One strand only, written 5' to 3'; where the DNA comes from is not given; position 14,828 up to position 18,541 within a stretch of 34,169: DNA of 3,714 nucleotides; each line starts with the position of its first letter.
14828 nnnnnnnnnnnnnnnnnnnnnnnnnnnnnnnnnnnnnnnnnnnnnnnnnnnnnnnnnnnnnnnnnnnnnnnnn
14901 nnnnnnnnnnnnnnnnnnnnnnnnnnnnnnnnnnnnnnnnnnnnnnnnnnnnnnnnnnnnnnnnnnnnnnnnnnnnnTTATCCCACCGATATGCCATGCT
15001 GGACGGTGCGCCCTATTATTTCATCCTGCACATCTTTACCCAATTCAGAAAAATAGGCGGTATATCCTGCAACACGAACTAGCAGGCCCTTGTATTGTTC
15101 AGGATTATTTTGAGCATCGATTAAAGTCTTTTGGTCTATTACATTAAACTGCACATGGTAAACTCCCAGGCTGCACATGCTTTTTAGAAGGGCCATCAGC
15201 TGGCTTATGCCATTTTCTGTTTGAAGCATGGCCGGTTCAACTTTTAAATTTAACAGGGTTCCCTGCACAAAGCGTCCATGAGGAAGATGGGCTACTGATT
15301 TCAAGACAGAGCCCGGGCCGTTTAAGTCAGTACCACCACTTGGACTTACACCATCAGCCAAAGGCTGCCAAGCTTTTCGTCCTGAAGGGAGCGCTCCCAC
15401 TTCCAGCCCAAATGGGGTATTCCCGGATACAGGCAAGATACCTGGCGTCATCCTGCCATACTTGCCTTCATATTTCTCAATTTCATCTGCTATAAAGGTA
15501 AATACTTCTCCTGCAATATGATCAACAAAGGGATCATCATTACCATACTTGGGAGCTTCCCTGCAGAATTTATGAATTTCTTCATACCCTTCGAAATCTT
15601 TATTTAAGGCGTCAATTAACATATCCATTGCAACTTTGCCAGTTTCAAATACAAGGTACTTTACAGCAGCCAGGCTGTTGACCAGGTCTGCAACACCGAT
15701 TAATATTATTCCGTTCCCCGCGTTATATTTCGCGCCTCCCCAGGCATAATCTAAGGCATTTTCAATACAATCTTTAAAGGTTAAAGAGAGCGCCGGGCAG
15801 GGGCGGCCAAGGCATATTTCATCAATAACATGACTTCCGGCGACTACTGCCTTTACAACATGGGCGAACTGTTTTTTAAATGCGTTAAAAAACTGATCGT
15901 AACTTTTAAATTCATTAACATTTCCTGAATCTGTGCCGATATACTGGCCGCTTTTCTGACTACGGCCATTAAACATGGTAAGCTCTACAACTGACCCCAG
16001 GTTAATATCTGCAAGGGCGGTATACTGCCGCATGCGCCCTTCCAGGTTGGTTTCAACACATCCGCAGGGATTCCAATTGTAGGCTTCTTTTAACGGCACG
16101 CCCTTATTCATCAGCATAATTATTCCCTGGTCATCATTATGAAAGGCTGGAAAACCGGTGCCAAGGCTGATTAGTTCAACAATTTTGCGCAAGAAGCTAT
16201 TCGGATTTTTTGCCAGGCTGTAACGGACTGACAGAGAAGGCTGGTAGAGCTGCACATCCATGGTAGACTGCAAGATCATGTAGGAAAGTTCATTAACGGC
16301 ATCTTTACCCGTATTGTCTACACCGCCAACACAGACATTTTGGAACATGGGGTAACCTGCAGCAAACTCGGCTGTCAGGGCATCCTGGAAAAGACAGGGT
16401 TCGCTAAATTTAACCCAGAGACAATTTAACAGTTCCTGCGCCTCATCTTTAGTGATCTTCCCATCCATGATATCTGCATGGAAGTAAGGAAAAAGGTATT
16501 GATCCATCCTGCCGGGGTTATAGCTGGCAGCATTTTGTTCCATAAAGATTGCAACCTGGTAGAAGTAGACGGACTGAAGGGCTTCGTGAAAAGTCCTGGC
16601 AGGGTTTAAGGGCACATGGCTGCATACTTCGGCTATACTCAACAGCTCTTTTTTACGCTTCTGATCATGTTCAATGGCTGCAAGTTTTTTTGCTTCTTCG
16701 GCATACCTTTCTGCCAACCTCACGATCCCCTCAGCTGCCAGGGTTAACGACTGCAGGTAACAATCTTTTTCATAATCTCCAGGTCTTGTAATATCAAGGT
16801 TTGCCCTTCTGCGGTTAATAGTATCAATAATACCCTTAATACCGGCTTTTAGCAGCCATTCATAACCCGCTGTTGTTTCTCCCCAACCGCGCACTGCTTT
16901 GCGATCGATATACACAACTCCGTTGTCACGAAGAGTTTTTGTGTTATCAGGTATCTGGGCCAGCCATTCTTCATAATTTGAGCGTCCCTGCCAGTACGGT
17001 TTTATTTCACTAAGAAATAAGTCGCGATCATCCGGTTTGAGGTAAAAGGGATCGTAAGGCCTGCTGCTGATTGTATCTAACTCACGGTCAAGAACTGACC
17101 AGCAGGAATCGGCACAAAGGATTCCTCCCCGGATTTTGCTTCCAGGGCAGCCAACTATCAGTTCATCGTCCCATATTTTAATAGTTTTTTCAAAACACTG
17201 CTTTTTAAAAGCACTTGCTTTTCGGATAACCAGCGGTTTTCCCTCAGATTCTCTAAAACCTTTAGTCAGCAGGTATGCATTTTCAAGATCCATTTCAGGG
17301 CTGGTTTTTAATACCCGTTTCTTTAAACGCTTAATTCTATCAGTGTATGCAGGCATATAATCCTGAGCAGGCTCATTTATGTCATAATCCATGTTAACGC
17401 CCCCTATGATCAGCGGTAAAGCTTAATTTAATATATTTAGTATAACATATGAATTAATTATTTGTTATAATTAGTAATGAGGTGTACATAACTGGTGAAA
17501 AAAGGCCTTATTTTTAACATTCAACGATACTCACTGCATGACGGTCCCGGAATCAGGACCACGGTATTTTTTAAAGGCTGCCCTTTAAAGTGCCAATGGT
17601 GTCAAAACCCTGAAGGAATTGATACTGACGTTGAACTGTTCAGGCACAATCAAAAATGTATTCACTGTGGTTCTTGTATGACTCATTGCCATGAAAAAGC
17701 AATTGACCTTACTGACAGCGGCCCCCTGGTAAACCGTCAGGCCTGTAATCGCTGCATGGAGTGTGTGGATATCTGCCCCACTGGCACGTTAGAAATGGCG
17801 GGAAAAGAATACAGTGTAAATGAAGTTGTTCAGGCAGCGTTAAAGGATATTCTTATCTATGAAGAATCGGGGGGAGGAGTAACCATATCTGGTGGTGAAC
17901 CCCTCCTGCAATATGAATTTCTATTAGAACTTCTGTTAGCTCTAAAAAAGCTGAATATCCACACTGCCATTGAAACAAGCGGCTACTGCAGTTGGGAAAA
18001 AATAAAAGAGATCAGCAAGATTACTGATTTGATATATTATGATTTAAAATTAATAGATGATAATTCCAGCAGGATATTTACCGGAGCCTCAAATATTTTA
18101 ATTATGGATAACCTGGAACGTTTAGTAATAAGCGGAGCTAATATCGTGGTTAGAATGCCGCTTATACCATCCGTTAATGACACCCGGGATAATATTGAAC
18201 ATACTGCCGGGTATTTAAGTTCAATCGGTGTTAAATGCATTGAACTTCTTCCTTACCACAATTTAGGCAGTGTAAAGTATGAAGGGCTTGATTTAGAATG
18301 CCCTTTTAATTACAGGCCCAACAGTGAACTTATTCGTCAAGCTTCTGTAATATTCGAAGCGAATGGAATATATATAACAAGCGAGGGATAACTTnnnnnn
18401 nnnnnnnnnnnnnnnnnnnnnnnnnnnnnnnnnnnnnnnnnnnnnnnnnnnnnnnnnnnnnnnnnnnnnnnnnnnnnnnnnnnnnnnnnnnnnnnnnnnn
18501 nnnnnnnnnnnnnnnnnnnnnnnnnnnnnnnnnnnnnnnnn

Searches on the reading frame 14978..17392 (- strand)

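Call 5: search_protein_families(library=ncbifam, proteins=[window:14978-17392:-], max_evalue=0.00001)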
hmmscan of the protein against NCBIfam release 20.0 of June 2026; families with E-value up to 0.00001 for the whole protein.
window:14978-17392:- (804 aa): 12 families
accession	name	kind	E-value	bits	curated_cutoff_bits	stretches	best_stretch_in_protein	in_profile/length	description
TIGR01774.1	PFL2-3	subfamily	2.9e-211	703.8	678.2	1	17-797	3-783/786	formate C-acetyltransferase/glycerol dehydratase family glycyl radical enzyme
TIGR04394.1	choline_CutC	equivalog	1.8e-207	691.5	1050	1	17-798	2-786/789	choline trimethylamine-lyase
NF043068.1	glycl_HYPD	equivalog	9e-192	639.1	1100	1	17-798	1-782/784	trans-4-hydroxy-L-proline dehydratase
NF048011.1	SfplDhtHpsGDes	equivalog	4.7e-187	623.9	1000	1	16-797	22-818/821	(2S)-3-sulfopropanediol dehydratase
NF007437.0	PRK09983.1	equivalog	3.2e-157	524.8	1109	1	17-797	2-762/765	formate C-acetyltransferase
NF048009.1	SfplDhtHpfGKleb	equivalog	3.3e-141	472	1000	1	10-797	20-821/824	(2S)-3-sulfopropanediol dehydratase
NF033718.1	indole_decarb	equivalog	2.3e-129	433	1100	3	128-603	166-646/868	indoleacetate decarboxylase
NF033715.1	glycyl_HPDL_Lrg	equivalog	1.2e-111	374.2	1150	2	153-600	208-678/901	4-hydroxyphenylacetate decarboxylase large subunit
TIGR01255.1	pyr_form_ly_1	equivalog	3.9e-47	161.2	994.2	1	252-798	220-741/744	formate C-acetyltransferase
NF038360.1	rad_fix_GrcA3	exception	7e-18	64.5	158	1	726-799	3-76/78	autonomous glycyl radical cofactor GrcA3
NF008341.1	PRK11127.1-1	equivalog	2.4e-14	53.1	145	1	742-799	21-78/80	autonomous glycyl radical cofactor GrcA2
TIGR04365.1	spare_glycyl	equivalog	2.4e-09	37.5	170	1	743-798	68-123/126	autonomous glycyl radical cofactor GrcA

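Call 6: search_protein_families(library=pfam, proteins=[window:14978-17392:-], max_evalue=0.00001)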
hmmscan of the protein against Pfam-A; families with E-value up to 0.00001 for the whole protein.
window:14978-17392:- (804 aa): 2 families
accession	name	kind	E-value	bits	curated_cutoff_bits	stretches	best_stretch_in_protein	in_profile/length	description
PF02901.20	PFL-like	-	6e-196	653.4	24.3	1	17-662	2-647/647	Pyruvate formate lyase-like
PF01228.26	Gly_radical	-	9e-30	103.8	22.2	1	679-781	2-105/106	Glycine radical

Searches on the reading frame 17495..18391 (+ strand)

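Call 5: search_protein_families(library=ncbifam, proteins=[window:17495-18391:+], max_evalue=0.00001)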
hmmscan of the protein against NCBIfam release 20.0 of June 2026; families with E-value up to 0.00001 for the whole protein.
window:17495-18391:+ (298 aa): 32 families (the best 25 are shown)
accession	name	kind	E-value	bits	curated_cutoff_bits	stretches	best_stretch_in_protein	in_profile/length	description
NF043069.1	T4HPD_activ_SAM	equivalog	1.7e-101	339.5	425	1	4-294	2-295/299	trans-4-hydroxy-L-proline dehydratase activase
TIGR02494.1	PFLE_PFLC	subfamily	1.9e-101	339.2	174.35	1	6-283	1-285/293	glycyl-radical enzyme activating protein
NF048010.1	SfplDhtActHpsHDes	equivalog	2.6e-90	302.2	430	1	2-272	4-281/298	(2S)-3-sulfopropanediol dehydratase activating enzyme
TIGR04395.1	cutC_activ_rSAM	equivalog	1.5e-82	277.4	360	1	2-273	3-281/309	choline TMA-lyase-activating enzyme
NF033719.1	ind_deCO2_activ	equivalog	8.9e-81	271.5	425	1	4-292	1-298/302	indoleacetate decarboxylase activase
NF048008.1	SfplDhtActHpfHKleb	equivalog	2.3e-79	266.9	500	1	6-269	2-273/308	(2S)-3-sulfopropanediol dehydratase activating enzyme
NF033717.2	HPDL_rSAM_activ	equivalog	7.1e-79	265.3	420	1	2-275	2-282/311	4-hydroxyphenylacetate decarboxylase activase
TIGR04003.1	rSAM_BssD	equivalog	1.7e-71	241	496.45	1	5-274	2-279/314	[benzylsuccinate synthase]-activating enzyme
NF007483.0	PRK10076.1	equivalog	7.4e-70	235.4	326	2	83-272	75-264/292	[formate-C-acetyltransferase]-activating enzyme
TIGR02493.1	PFLA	equivalog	1e-49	169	231.75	2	86-282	28-227/235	pyruvate formate-lyase-activating protein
TIGR04041.1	activase_YjjW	hypoth_equivalog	9.4e-48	163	250.2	1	5-261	3-245/276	YjjW family glycine radical enzyme activase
NF008356.0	PRK11145.1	equivalog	3.5e-37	128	375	2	86-290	33-240/246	pyruvate formate lyase 1-activating protein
TIGR02495.1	NrdG2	equivalog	2e-15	56.6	131.15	2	127-237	64-176/193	anaerobic ribonucleoside-triphosphate reductase activating protein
TIGR02491.1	NrdG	equivalog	9.7e-11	41.8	126.1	0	7-45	3-41/154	anaerobic ribonucleoside-triphosphate reductase activating protein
NF038196.1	ferrodoxin_EFR1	subfamily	2.6e-09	37.5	75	1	47-104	178-233/242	EFR1 family ferrodoxin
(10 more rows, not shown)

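Call 6: search_protein_families(library=pfam, proteins=[window:17495-18391:+], max_evalue=0.00001)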
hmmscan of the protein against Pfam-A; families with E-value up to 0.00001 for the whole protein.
window:17495-18391:+ (298 aa): 9 families
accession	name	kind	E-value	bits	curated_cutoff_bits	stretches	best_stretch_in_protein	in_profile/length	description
PF04055.27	Radical_SAM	-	1.4e-15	58.3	29.5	1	24-230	2-157/166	Radical SAM superfamily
PF13353.11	Fer4_12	-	3.8e-13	50.4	22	1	16-175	2-102/137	4Fe-4S single cluster domain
PF12837.12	Fer4_6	-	9.6e-10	38.4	25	0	78-97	3-22/24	4Fe-4S binding domain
PF13237.11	Fer4_10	-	1.2e-08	35.1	25.5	1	50-95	4-53/53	4Fe-4S dicluster domain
PF12838.12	Fer4_7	-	3.6e-08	34.2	27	1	54-97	1-51/52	4Fe-4S dicluster domain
PF00037.32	Fer4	-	1.9e-07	31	21.1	0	79-99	3-23/24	4Fe-4S binding domain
PF13187.11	Fer4_9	-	1.5e-06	28.6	27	1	54-97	1-50/52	4Fe-4S dicluster domain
PF12797.12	Fer4_2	-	2.3e-06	27.7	24.5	0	77-96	3-22/22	4Fe-4S binding domain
PF14697.11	Fer4_21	-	3.1e-06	27.7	35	1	51-101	4-59/59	4Fe-4S dicluster domain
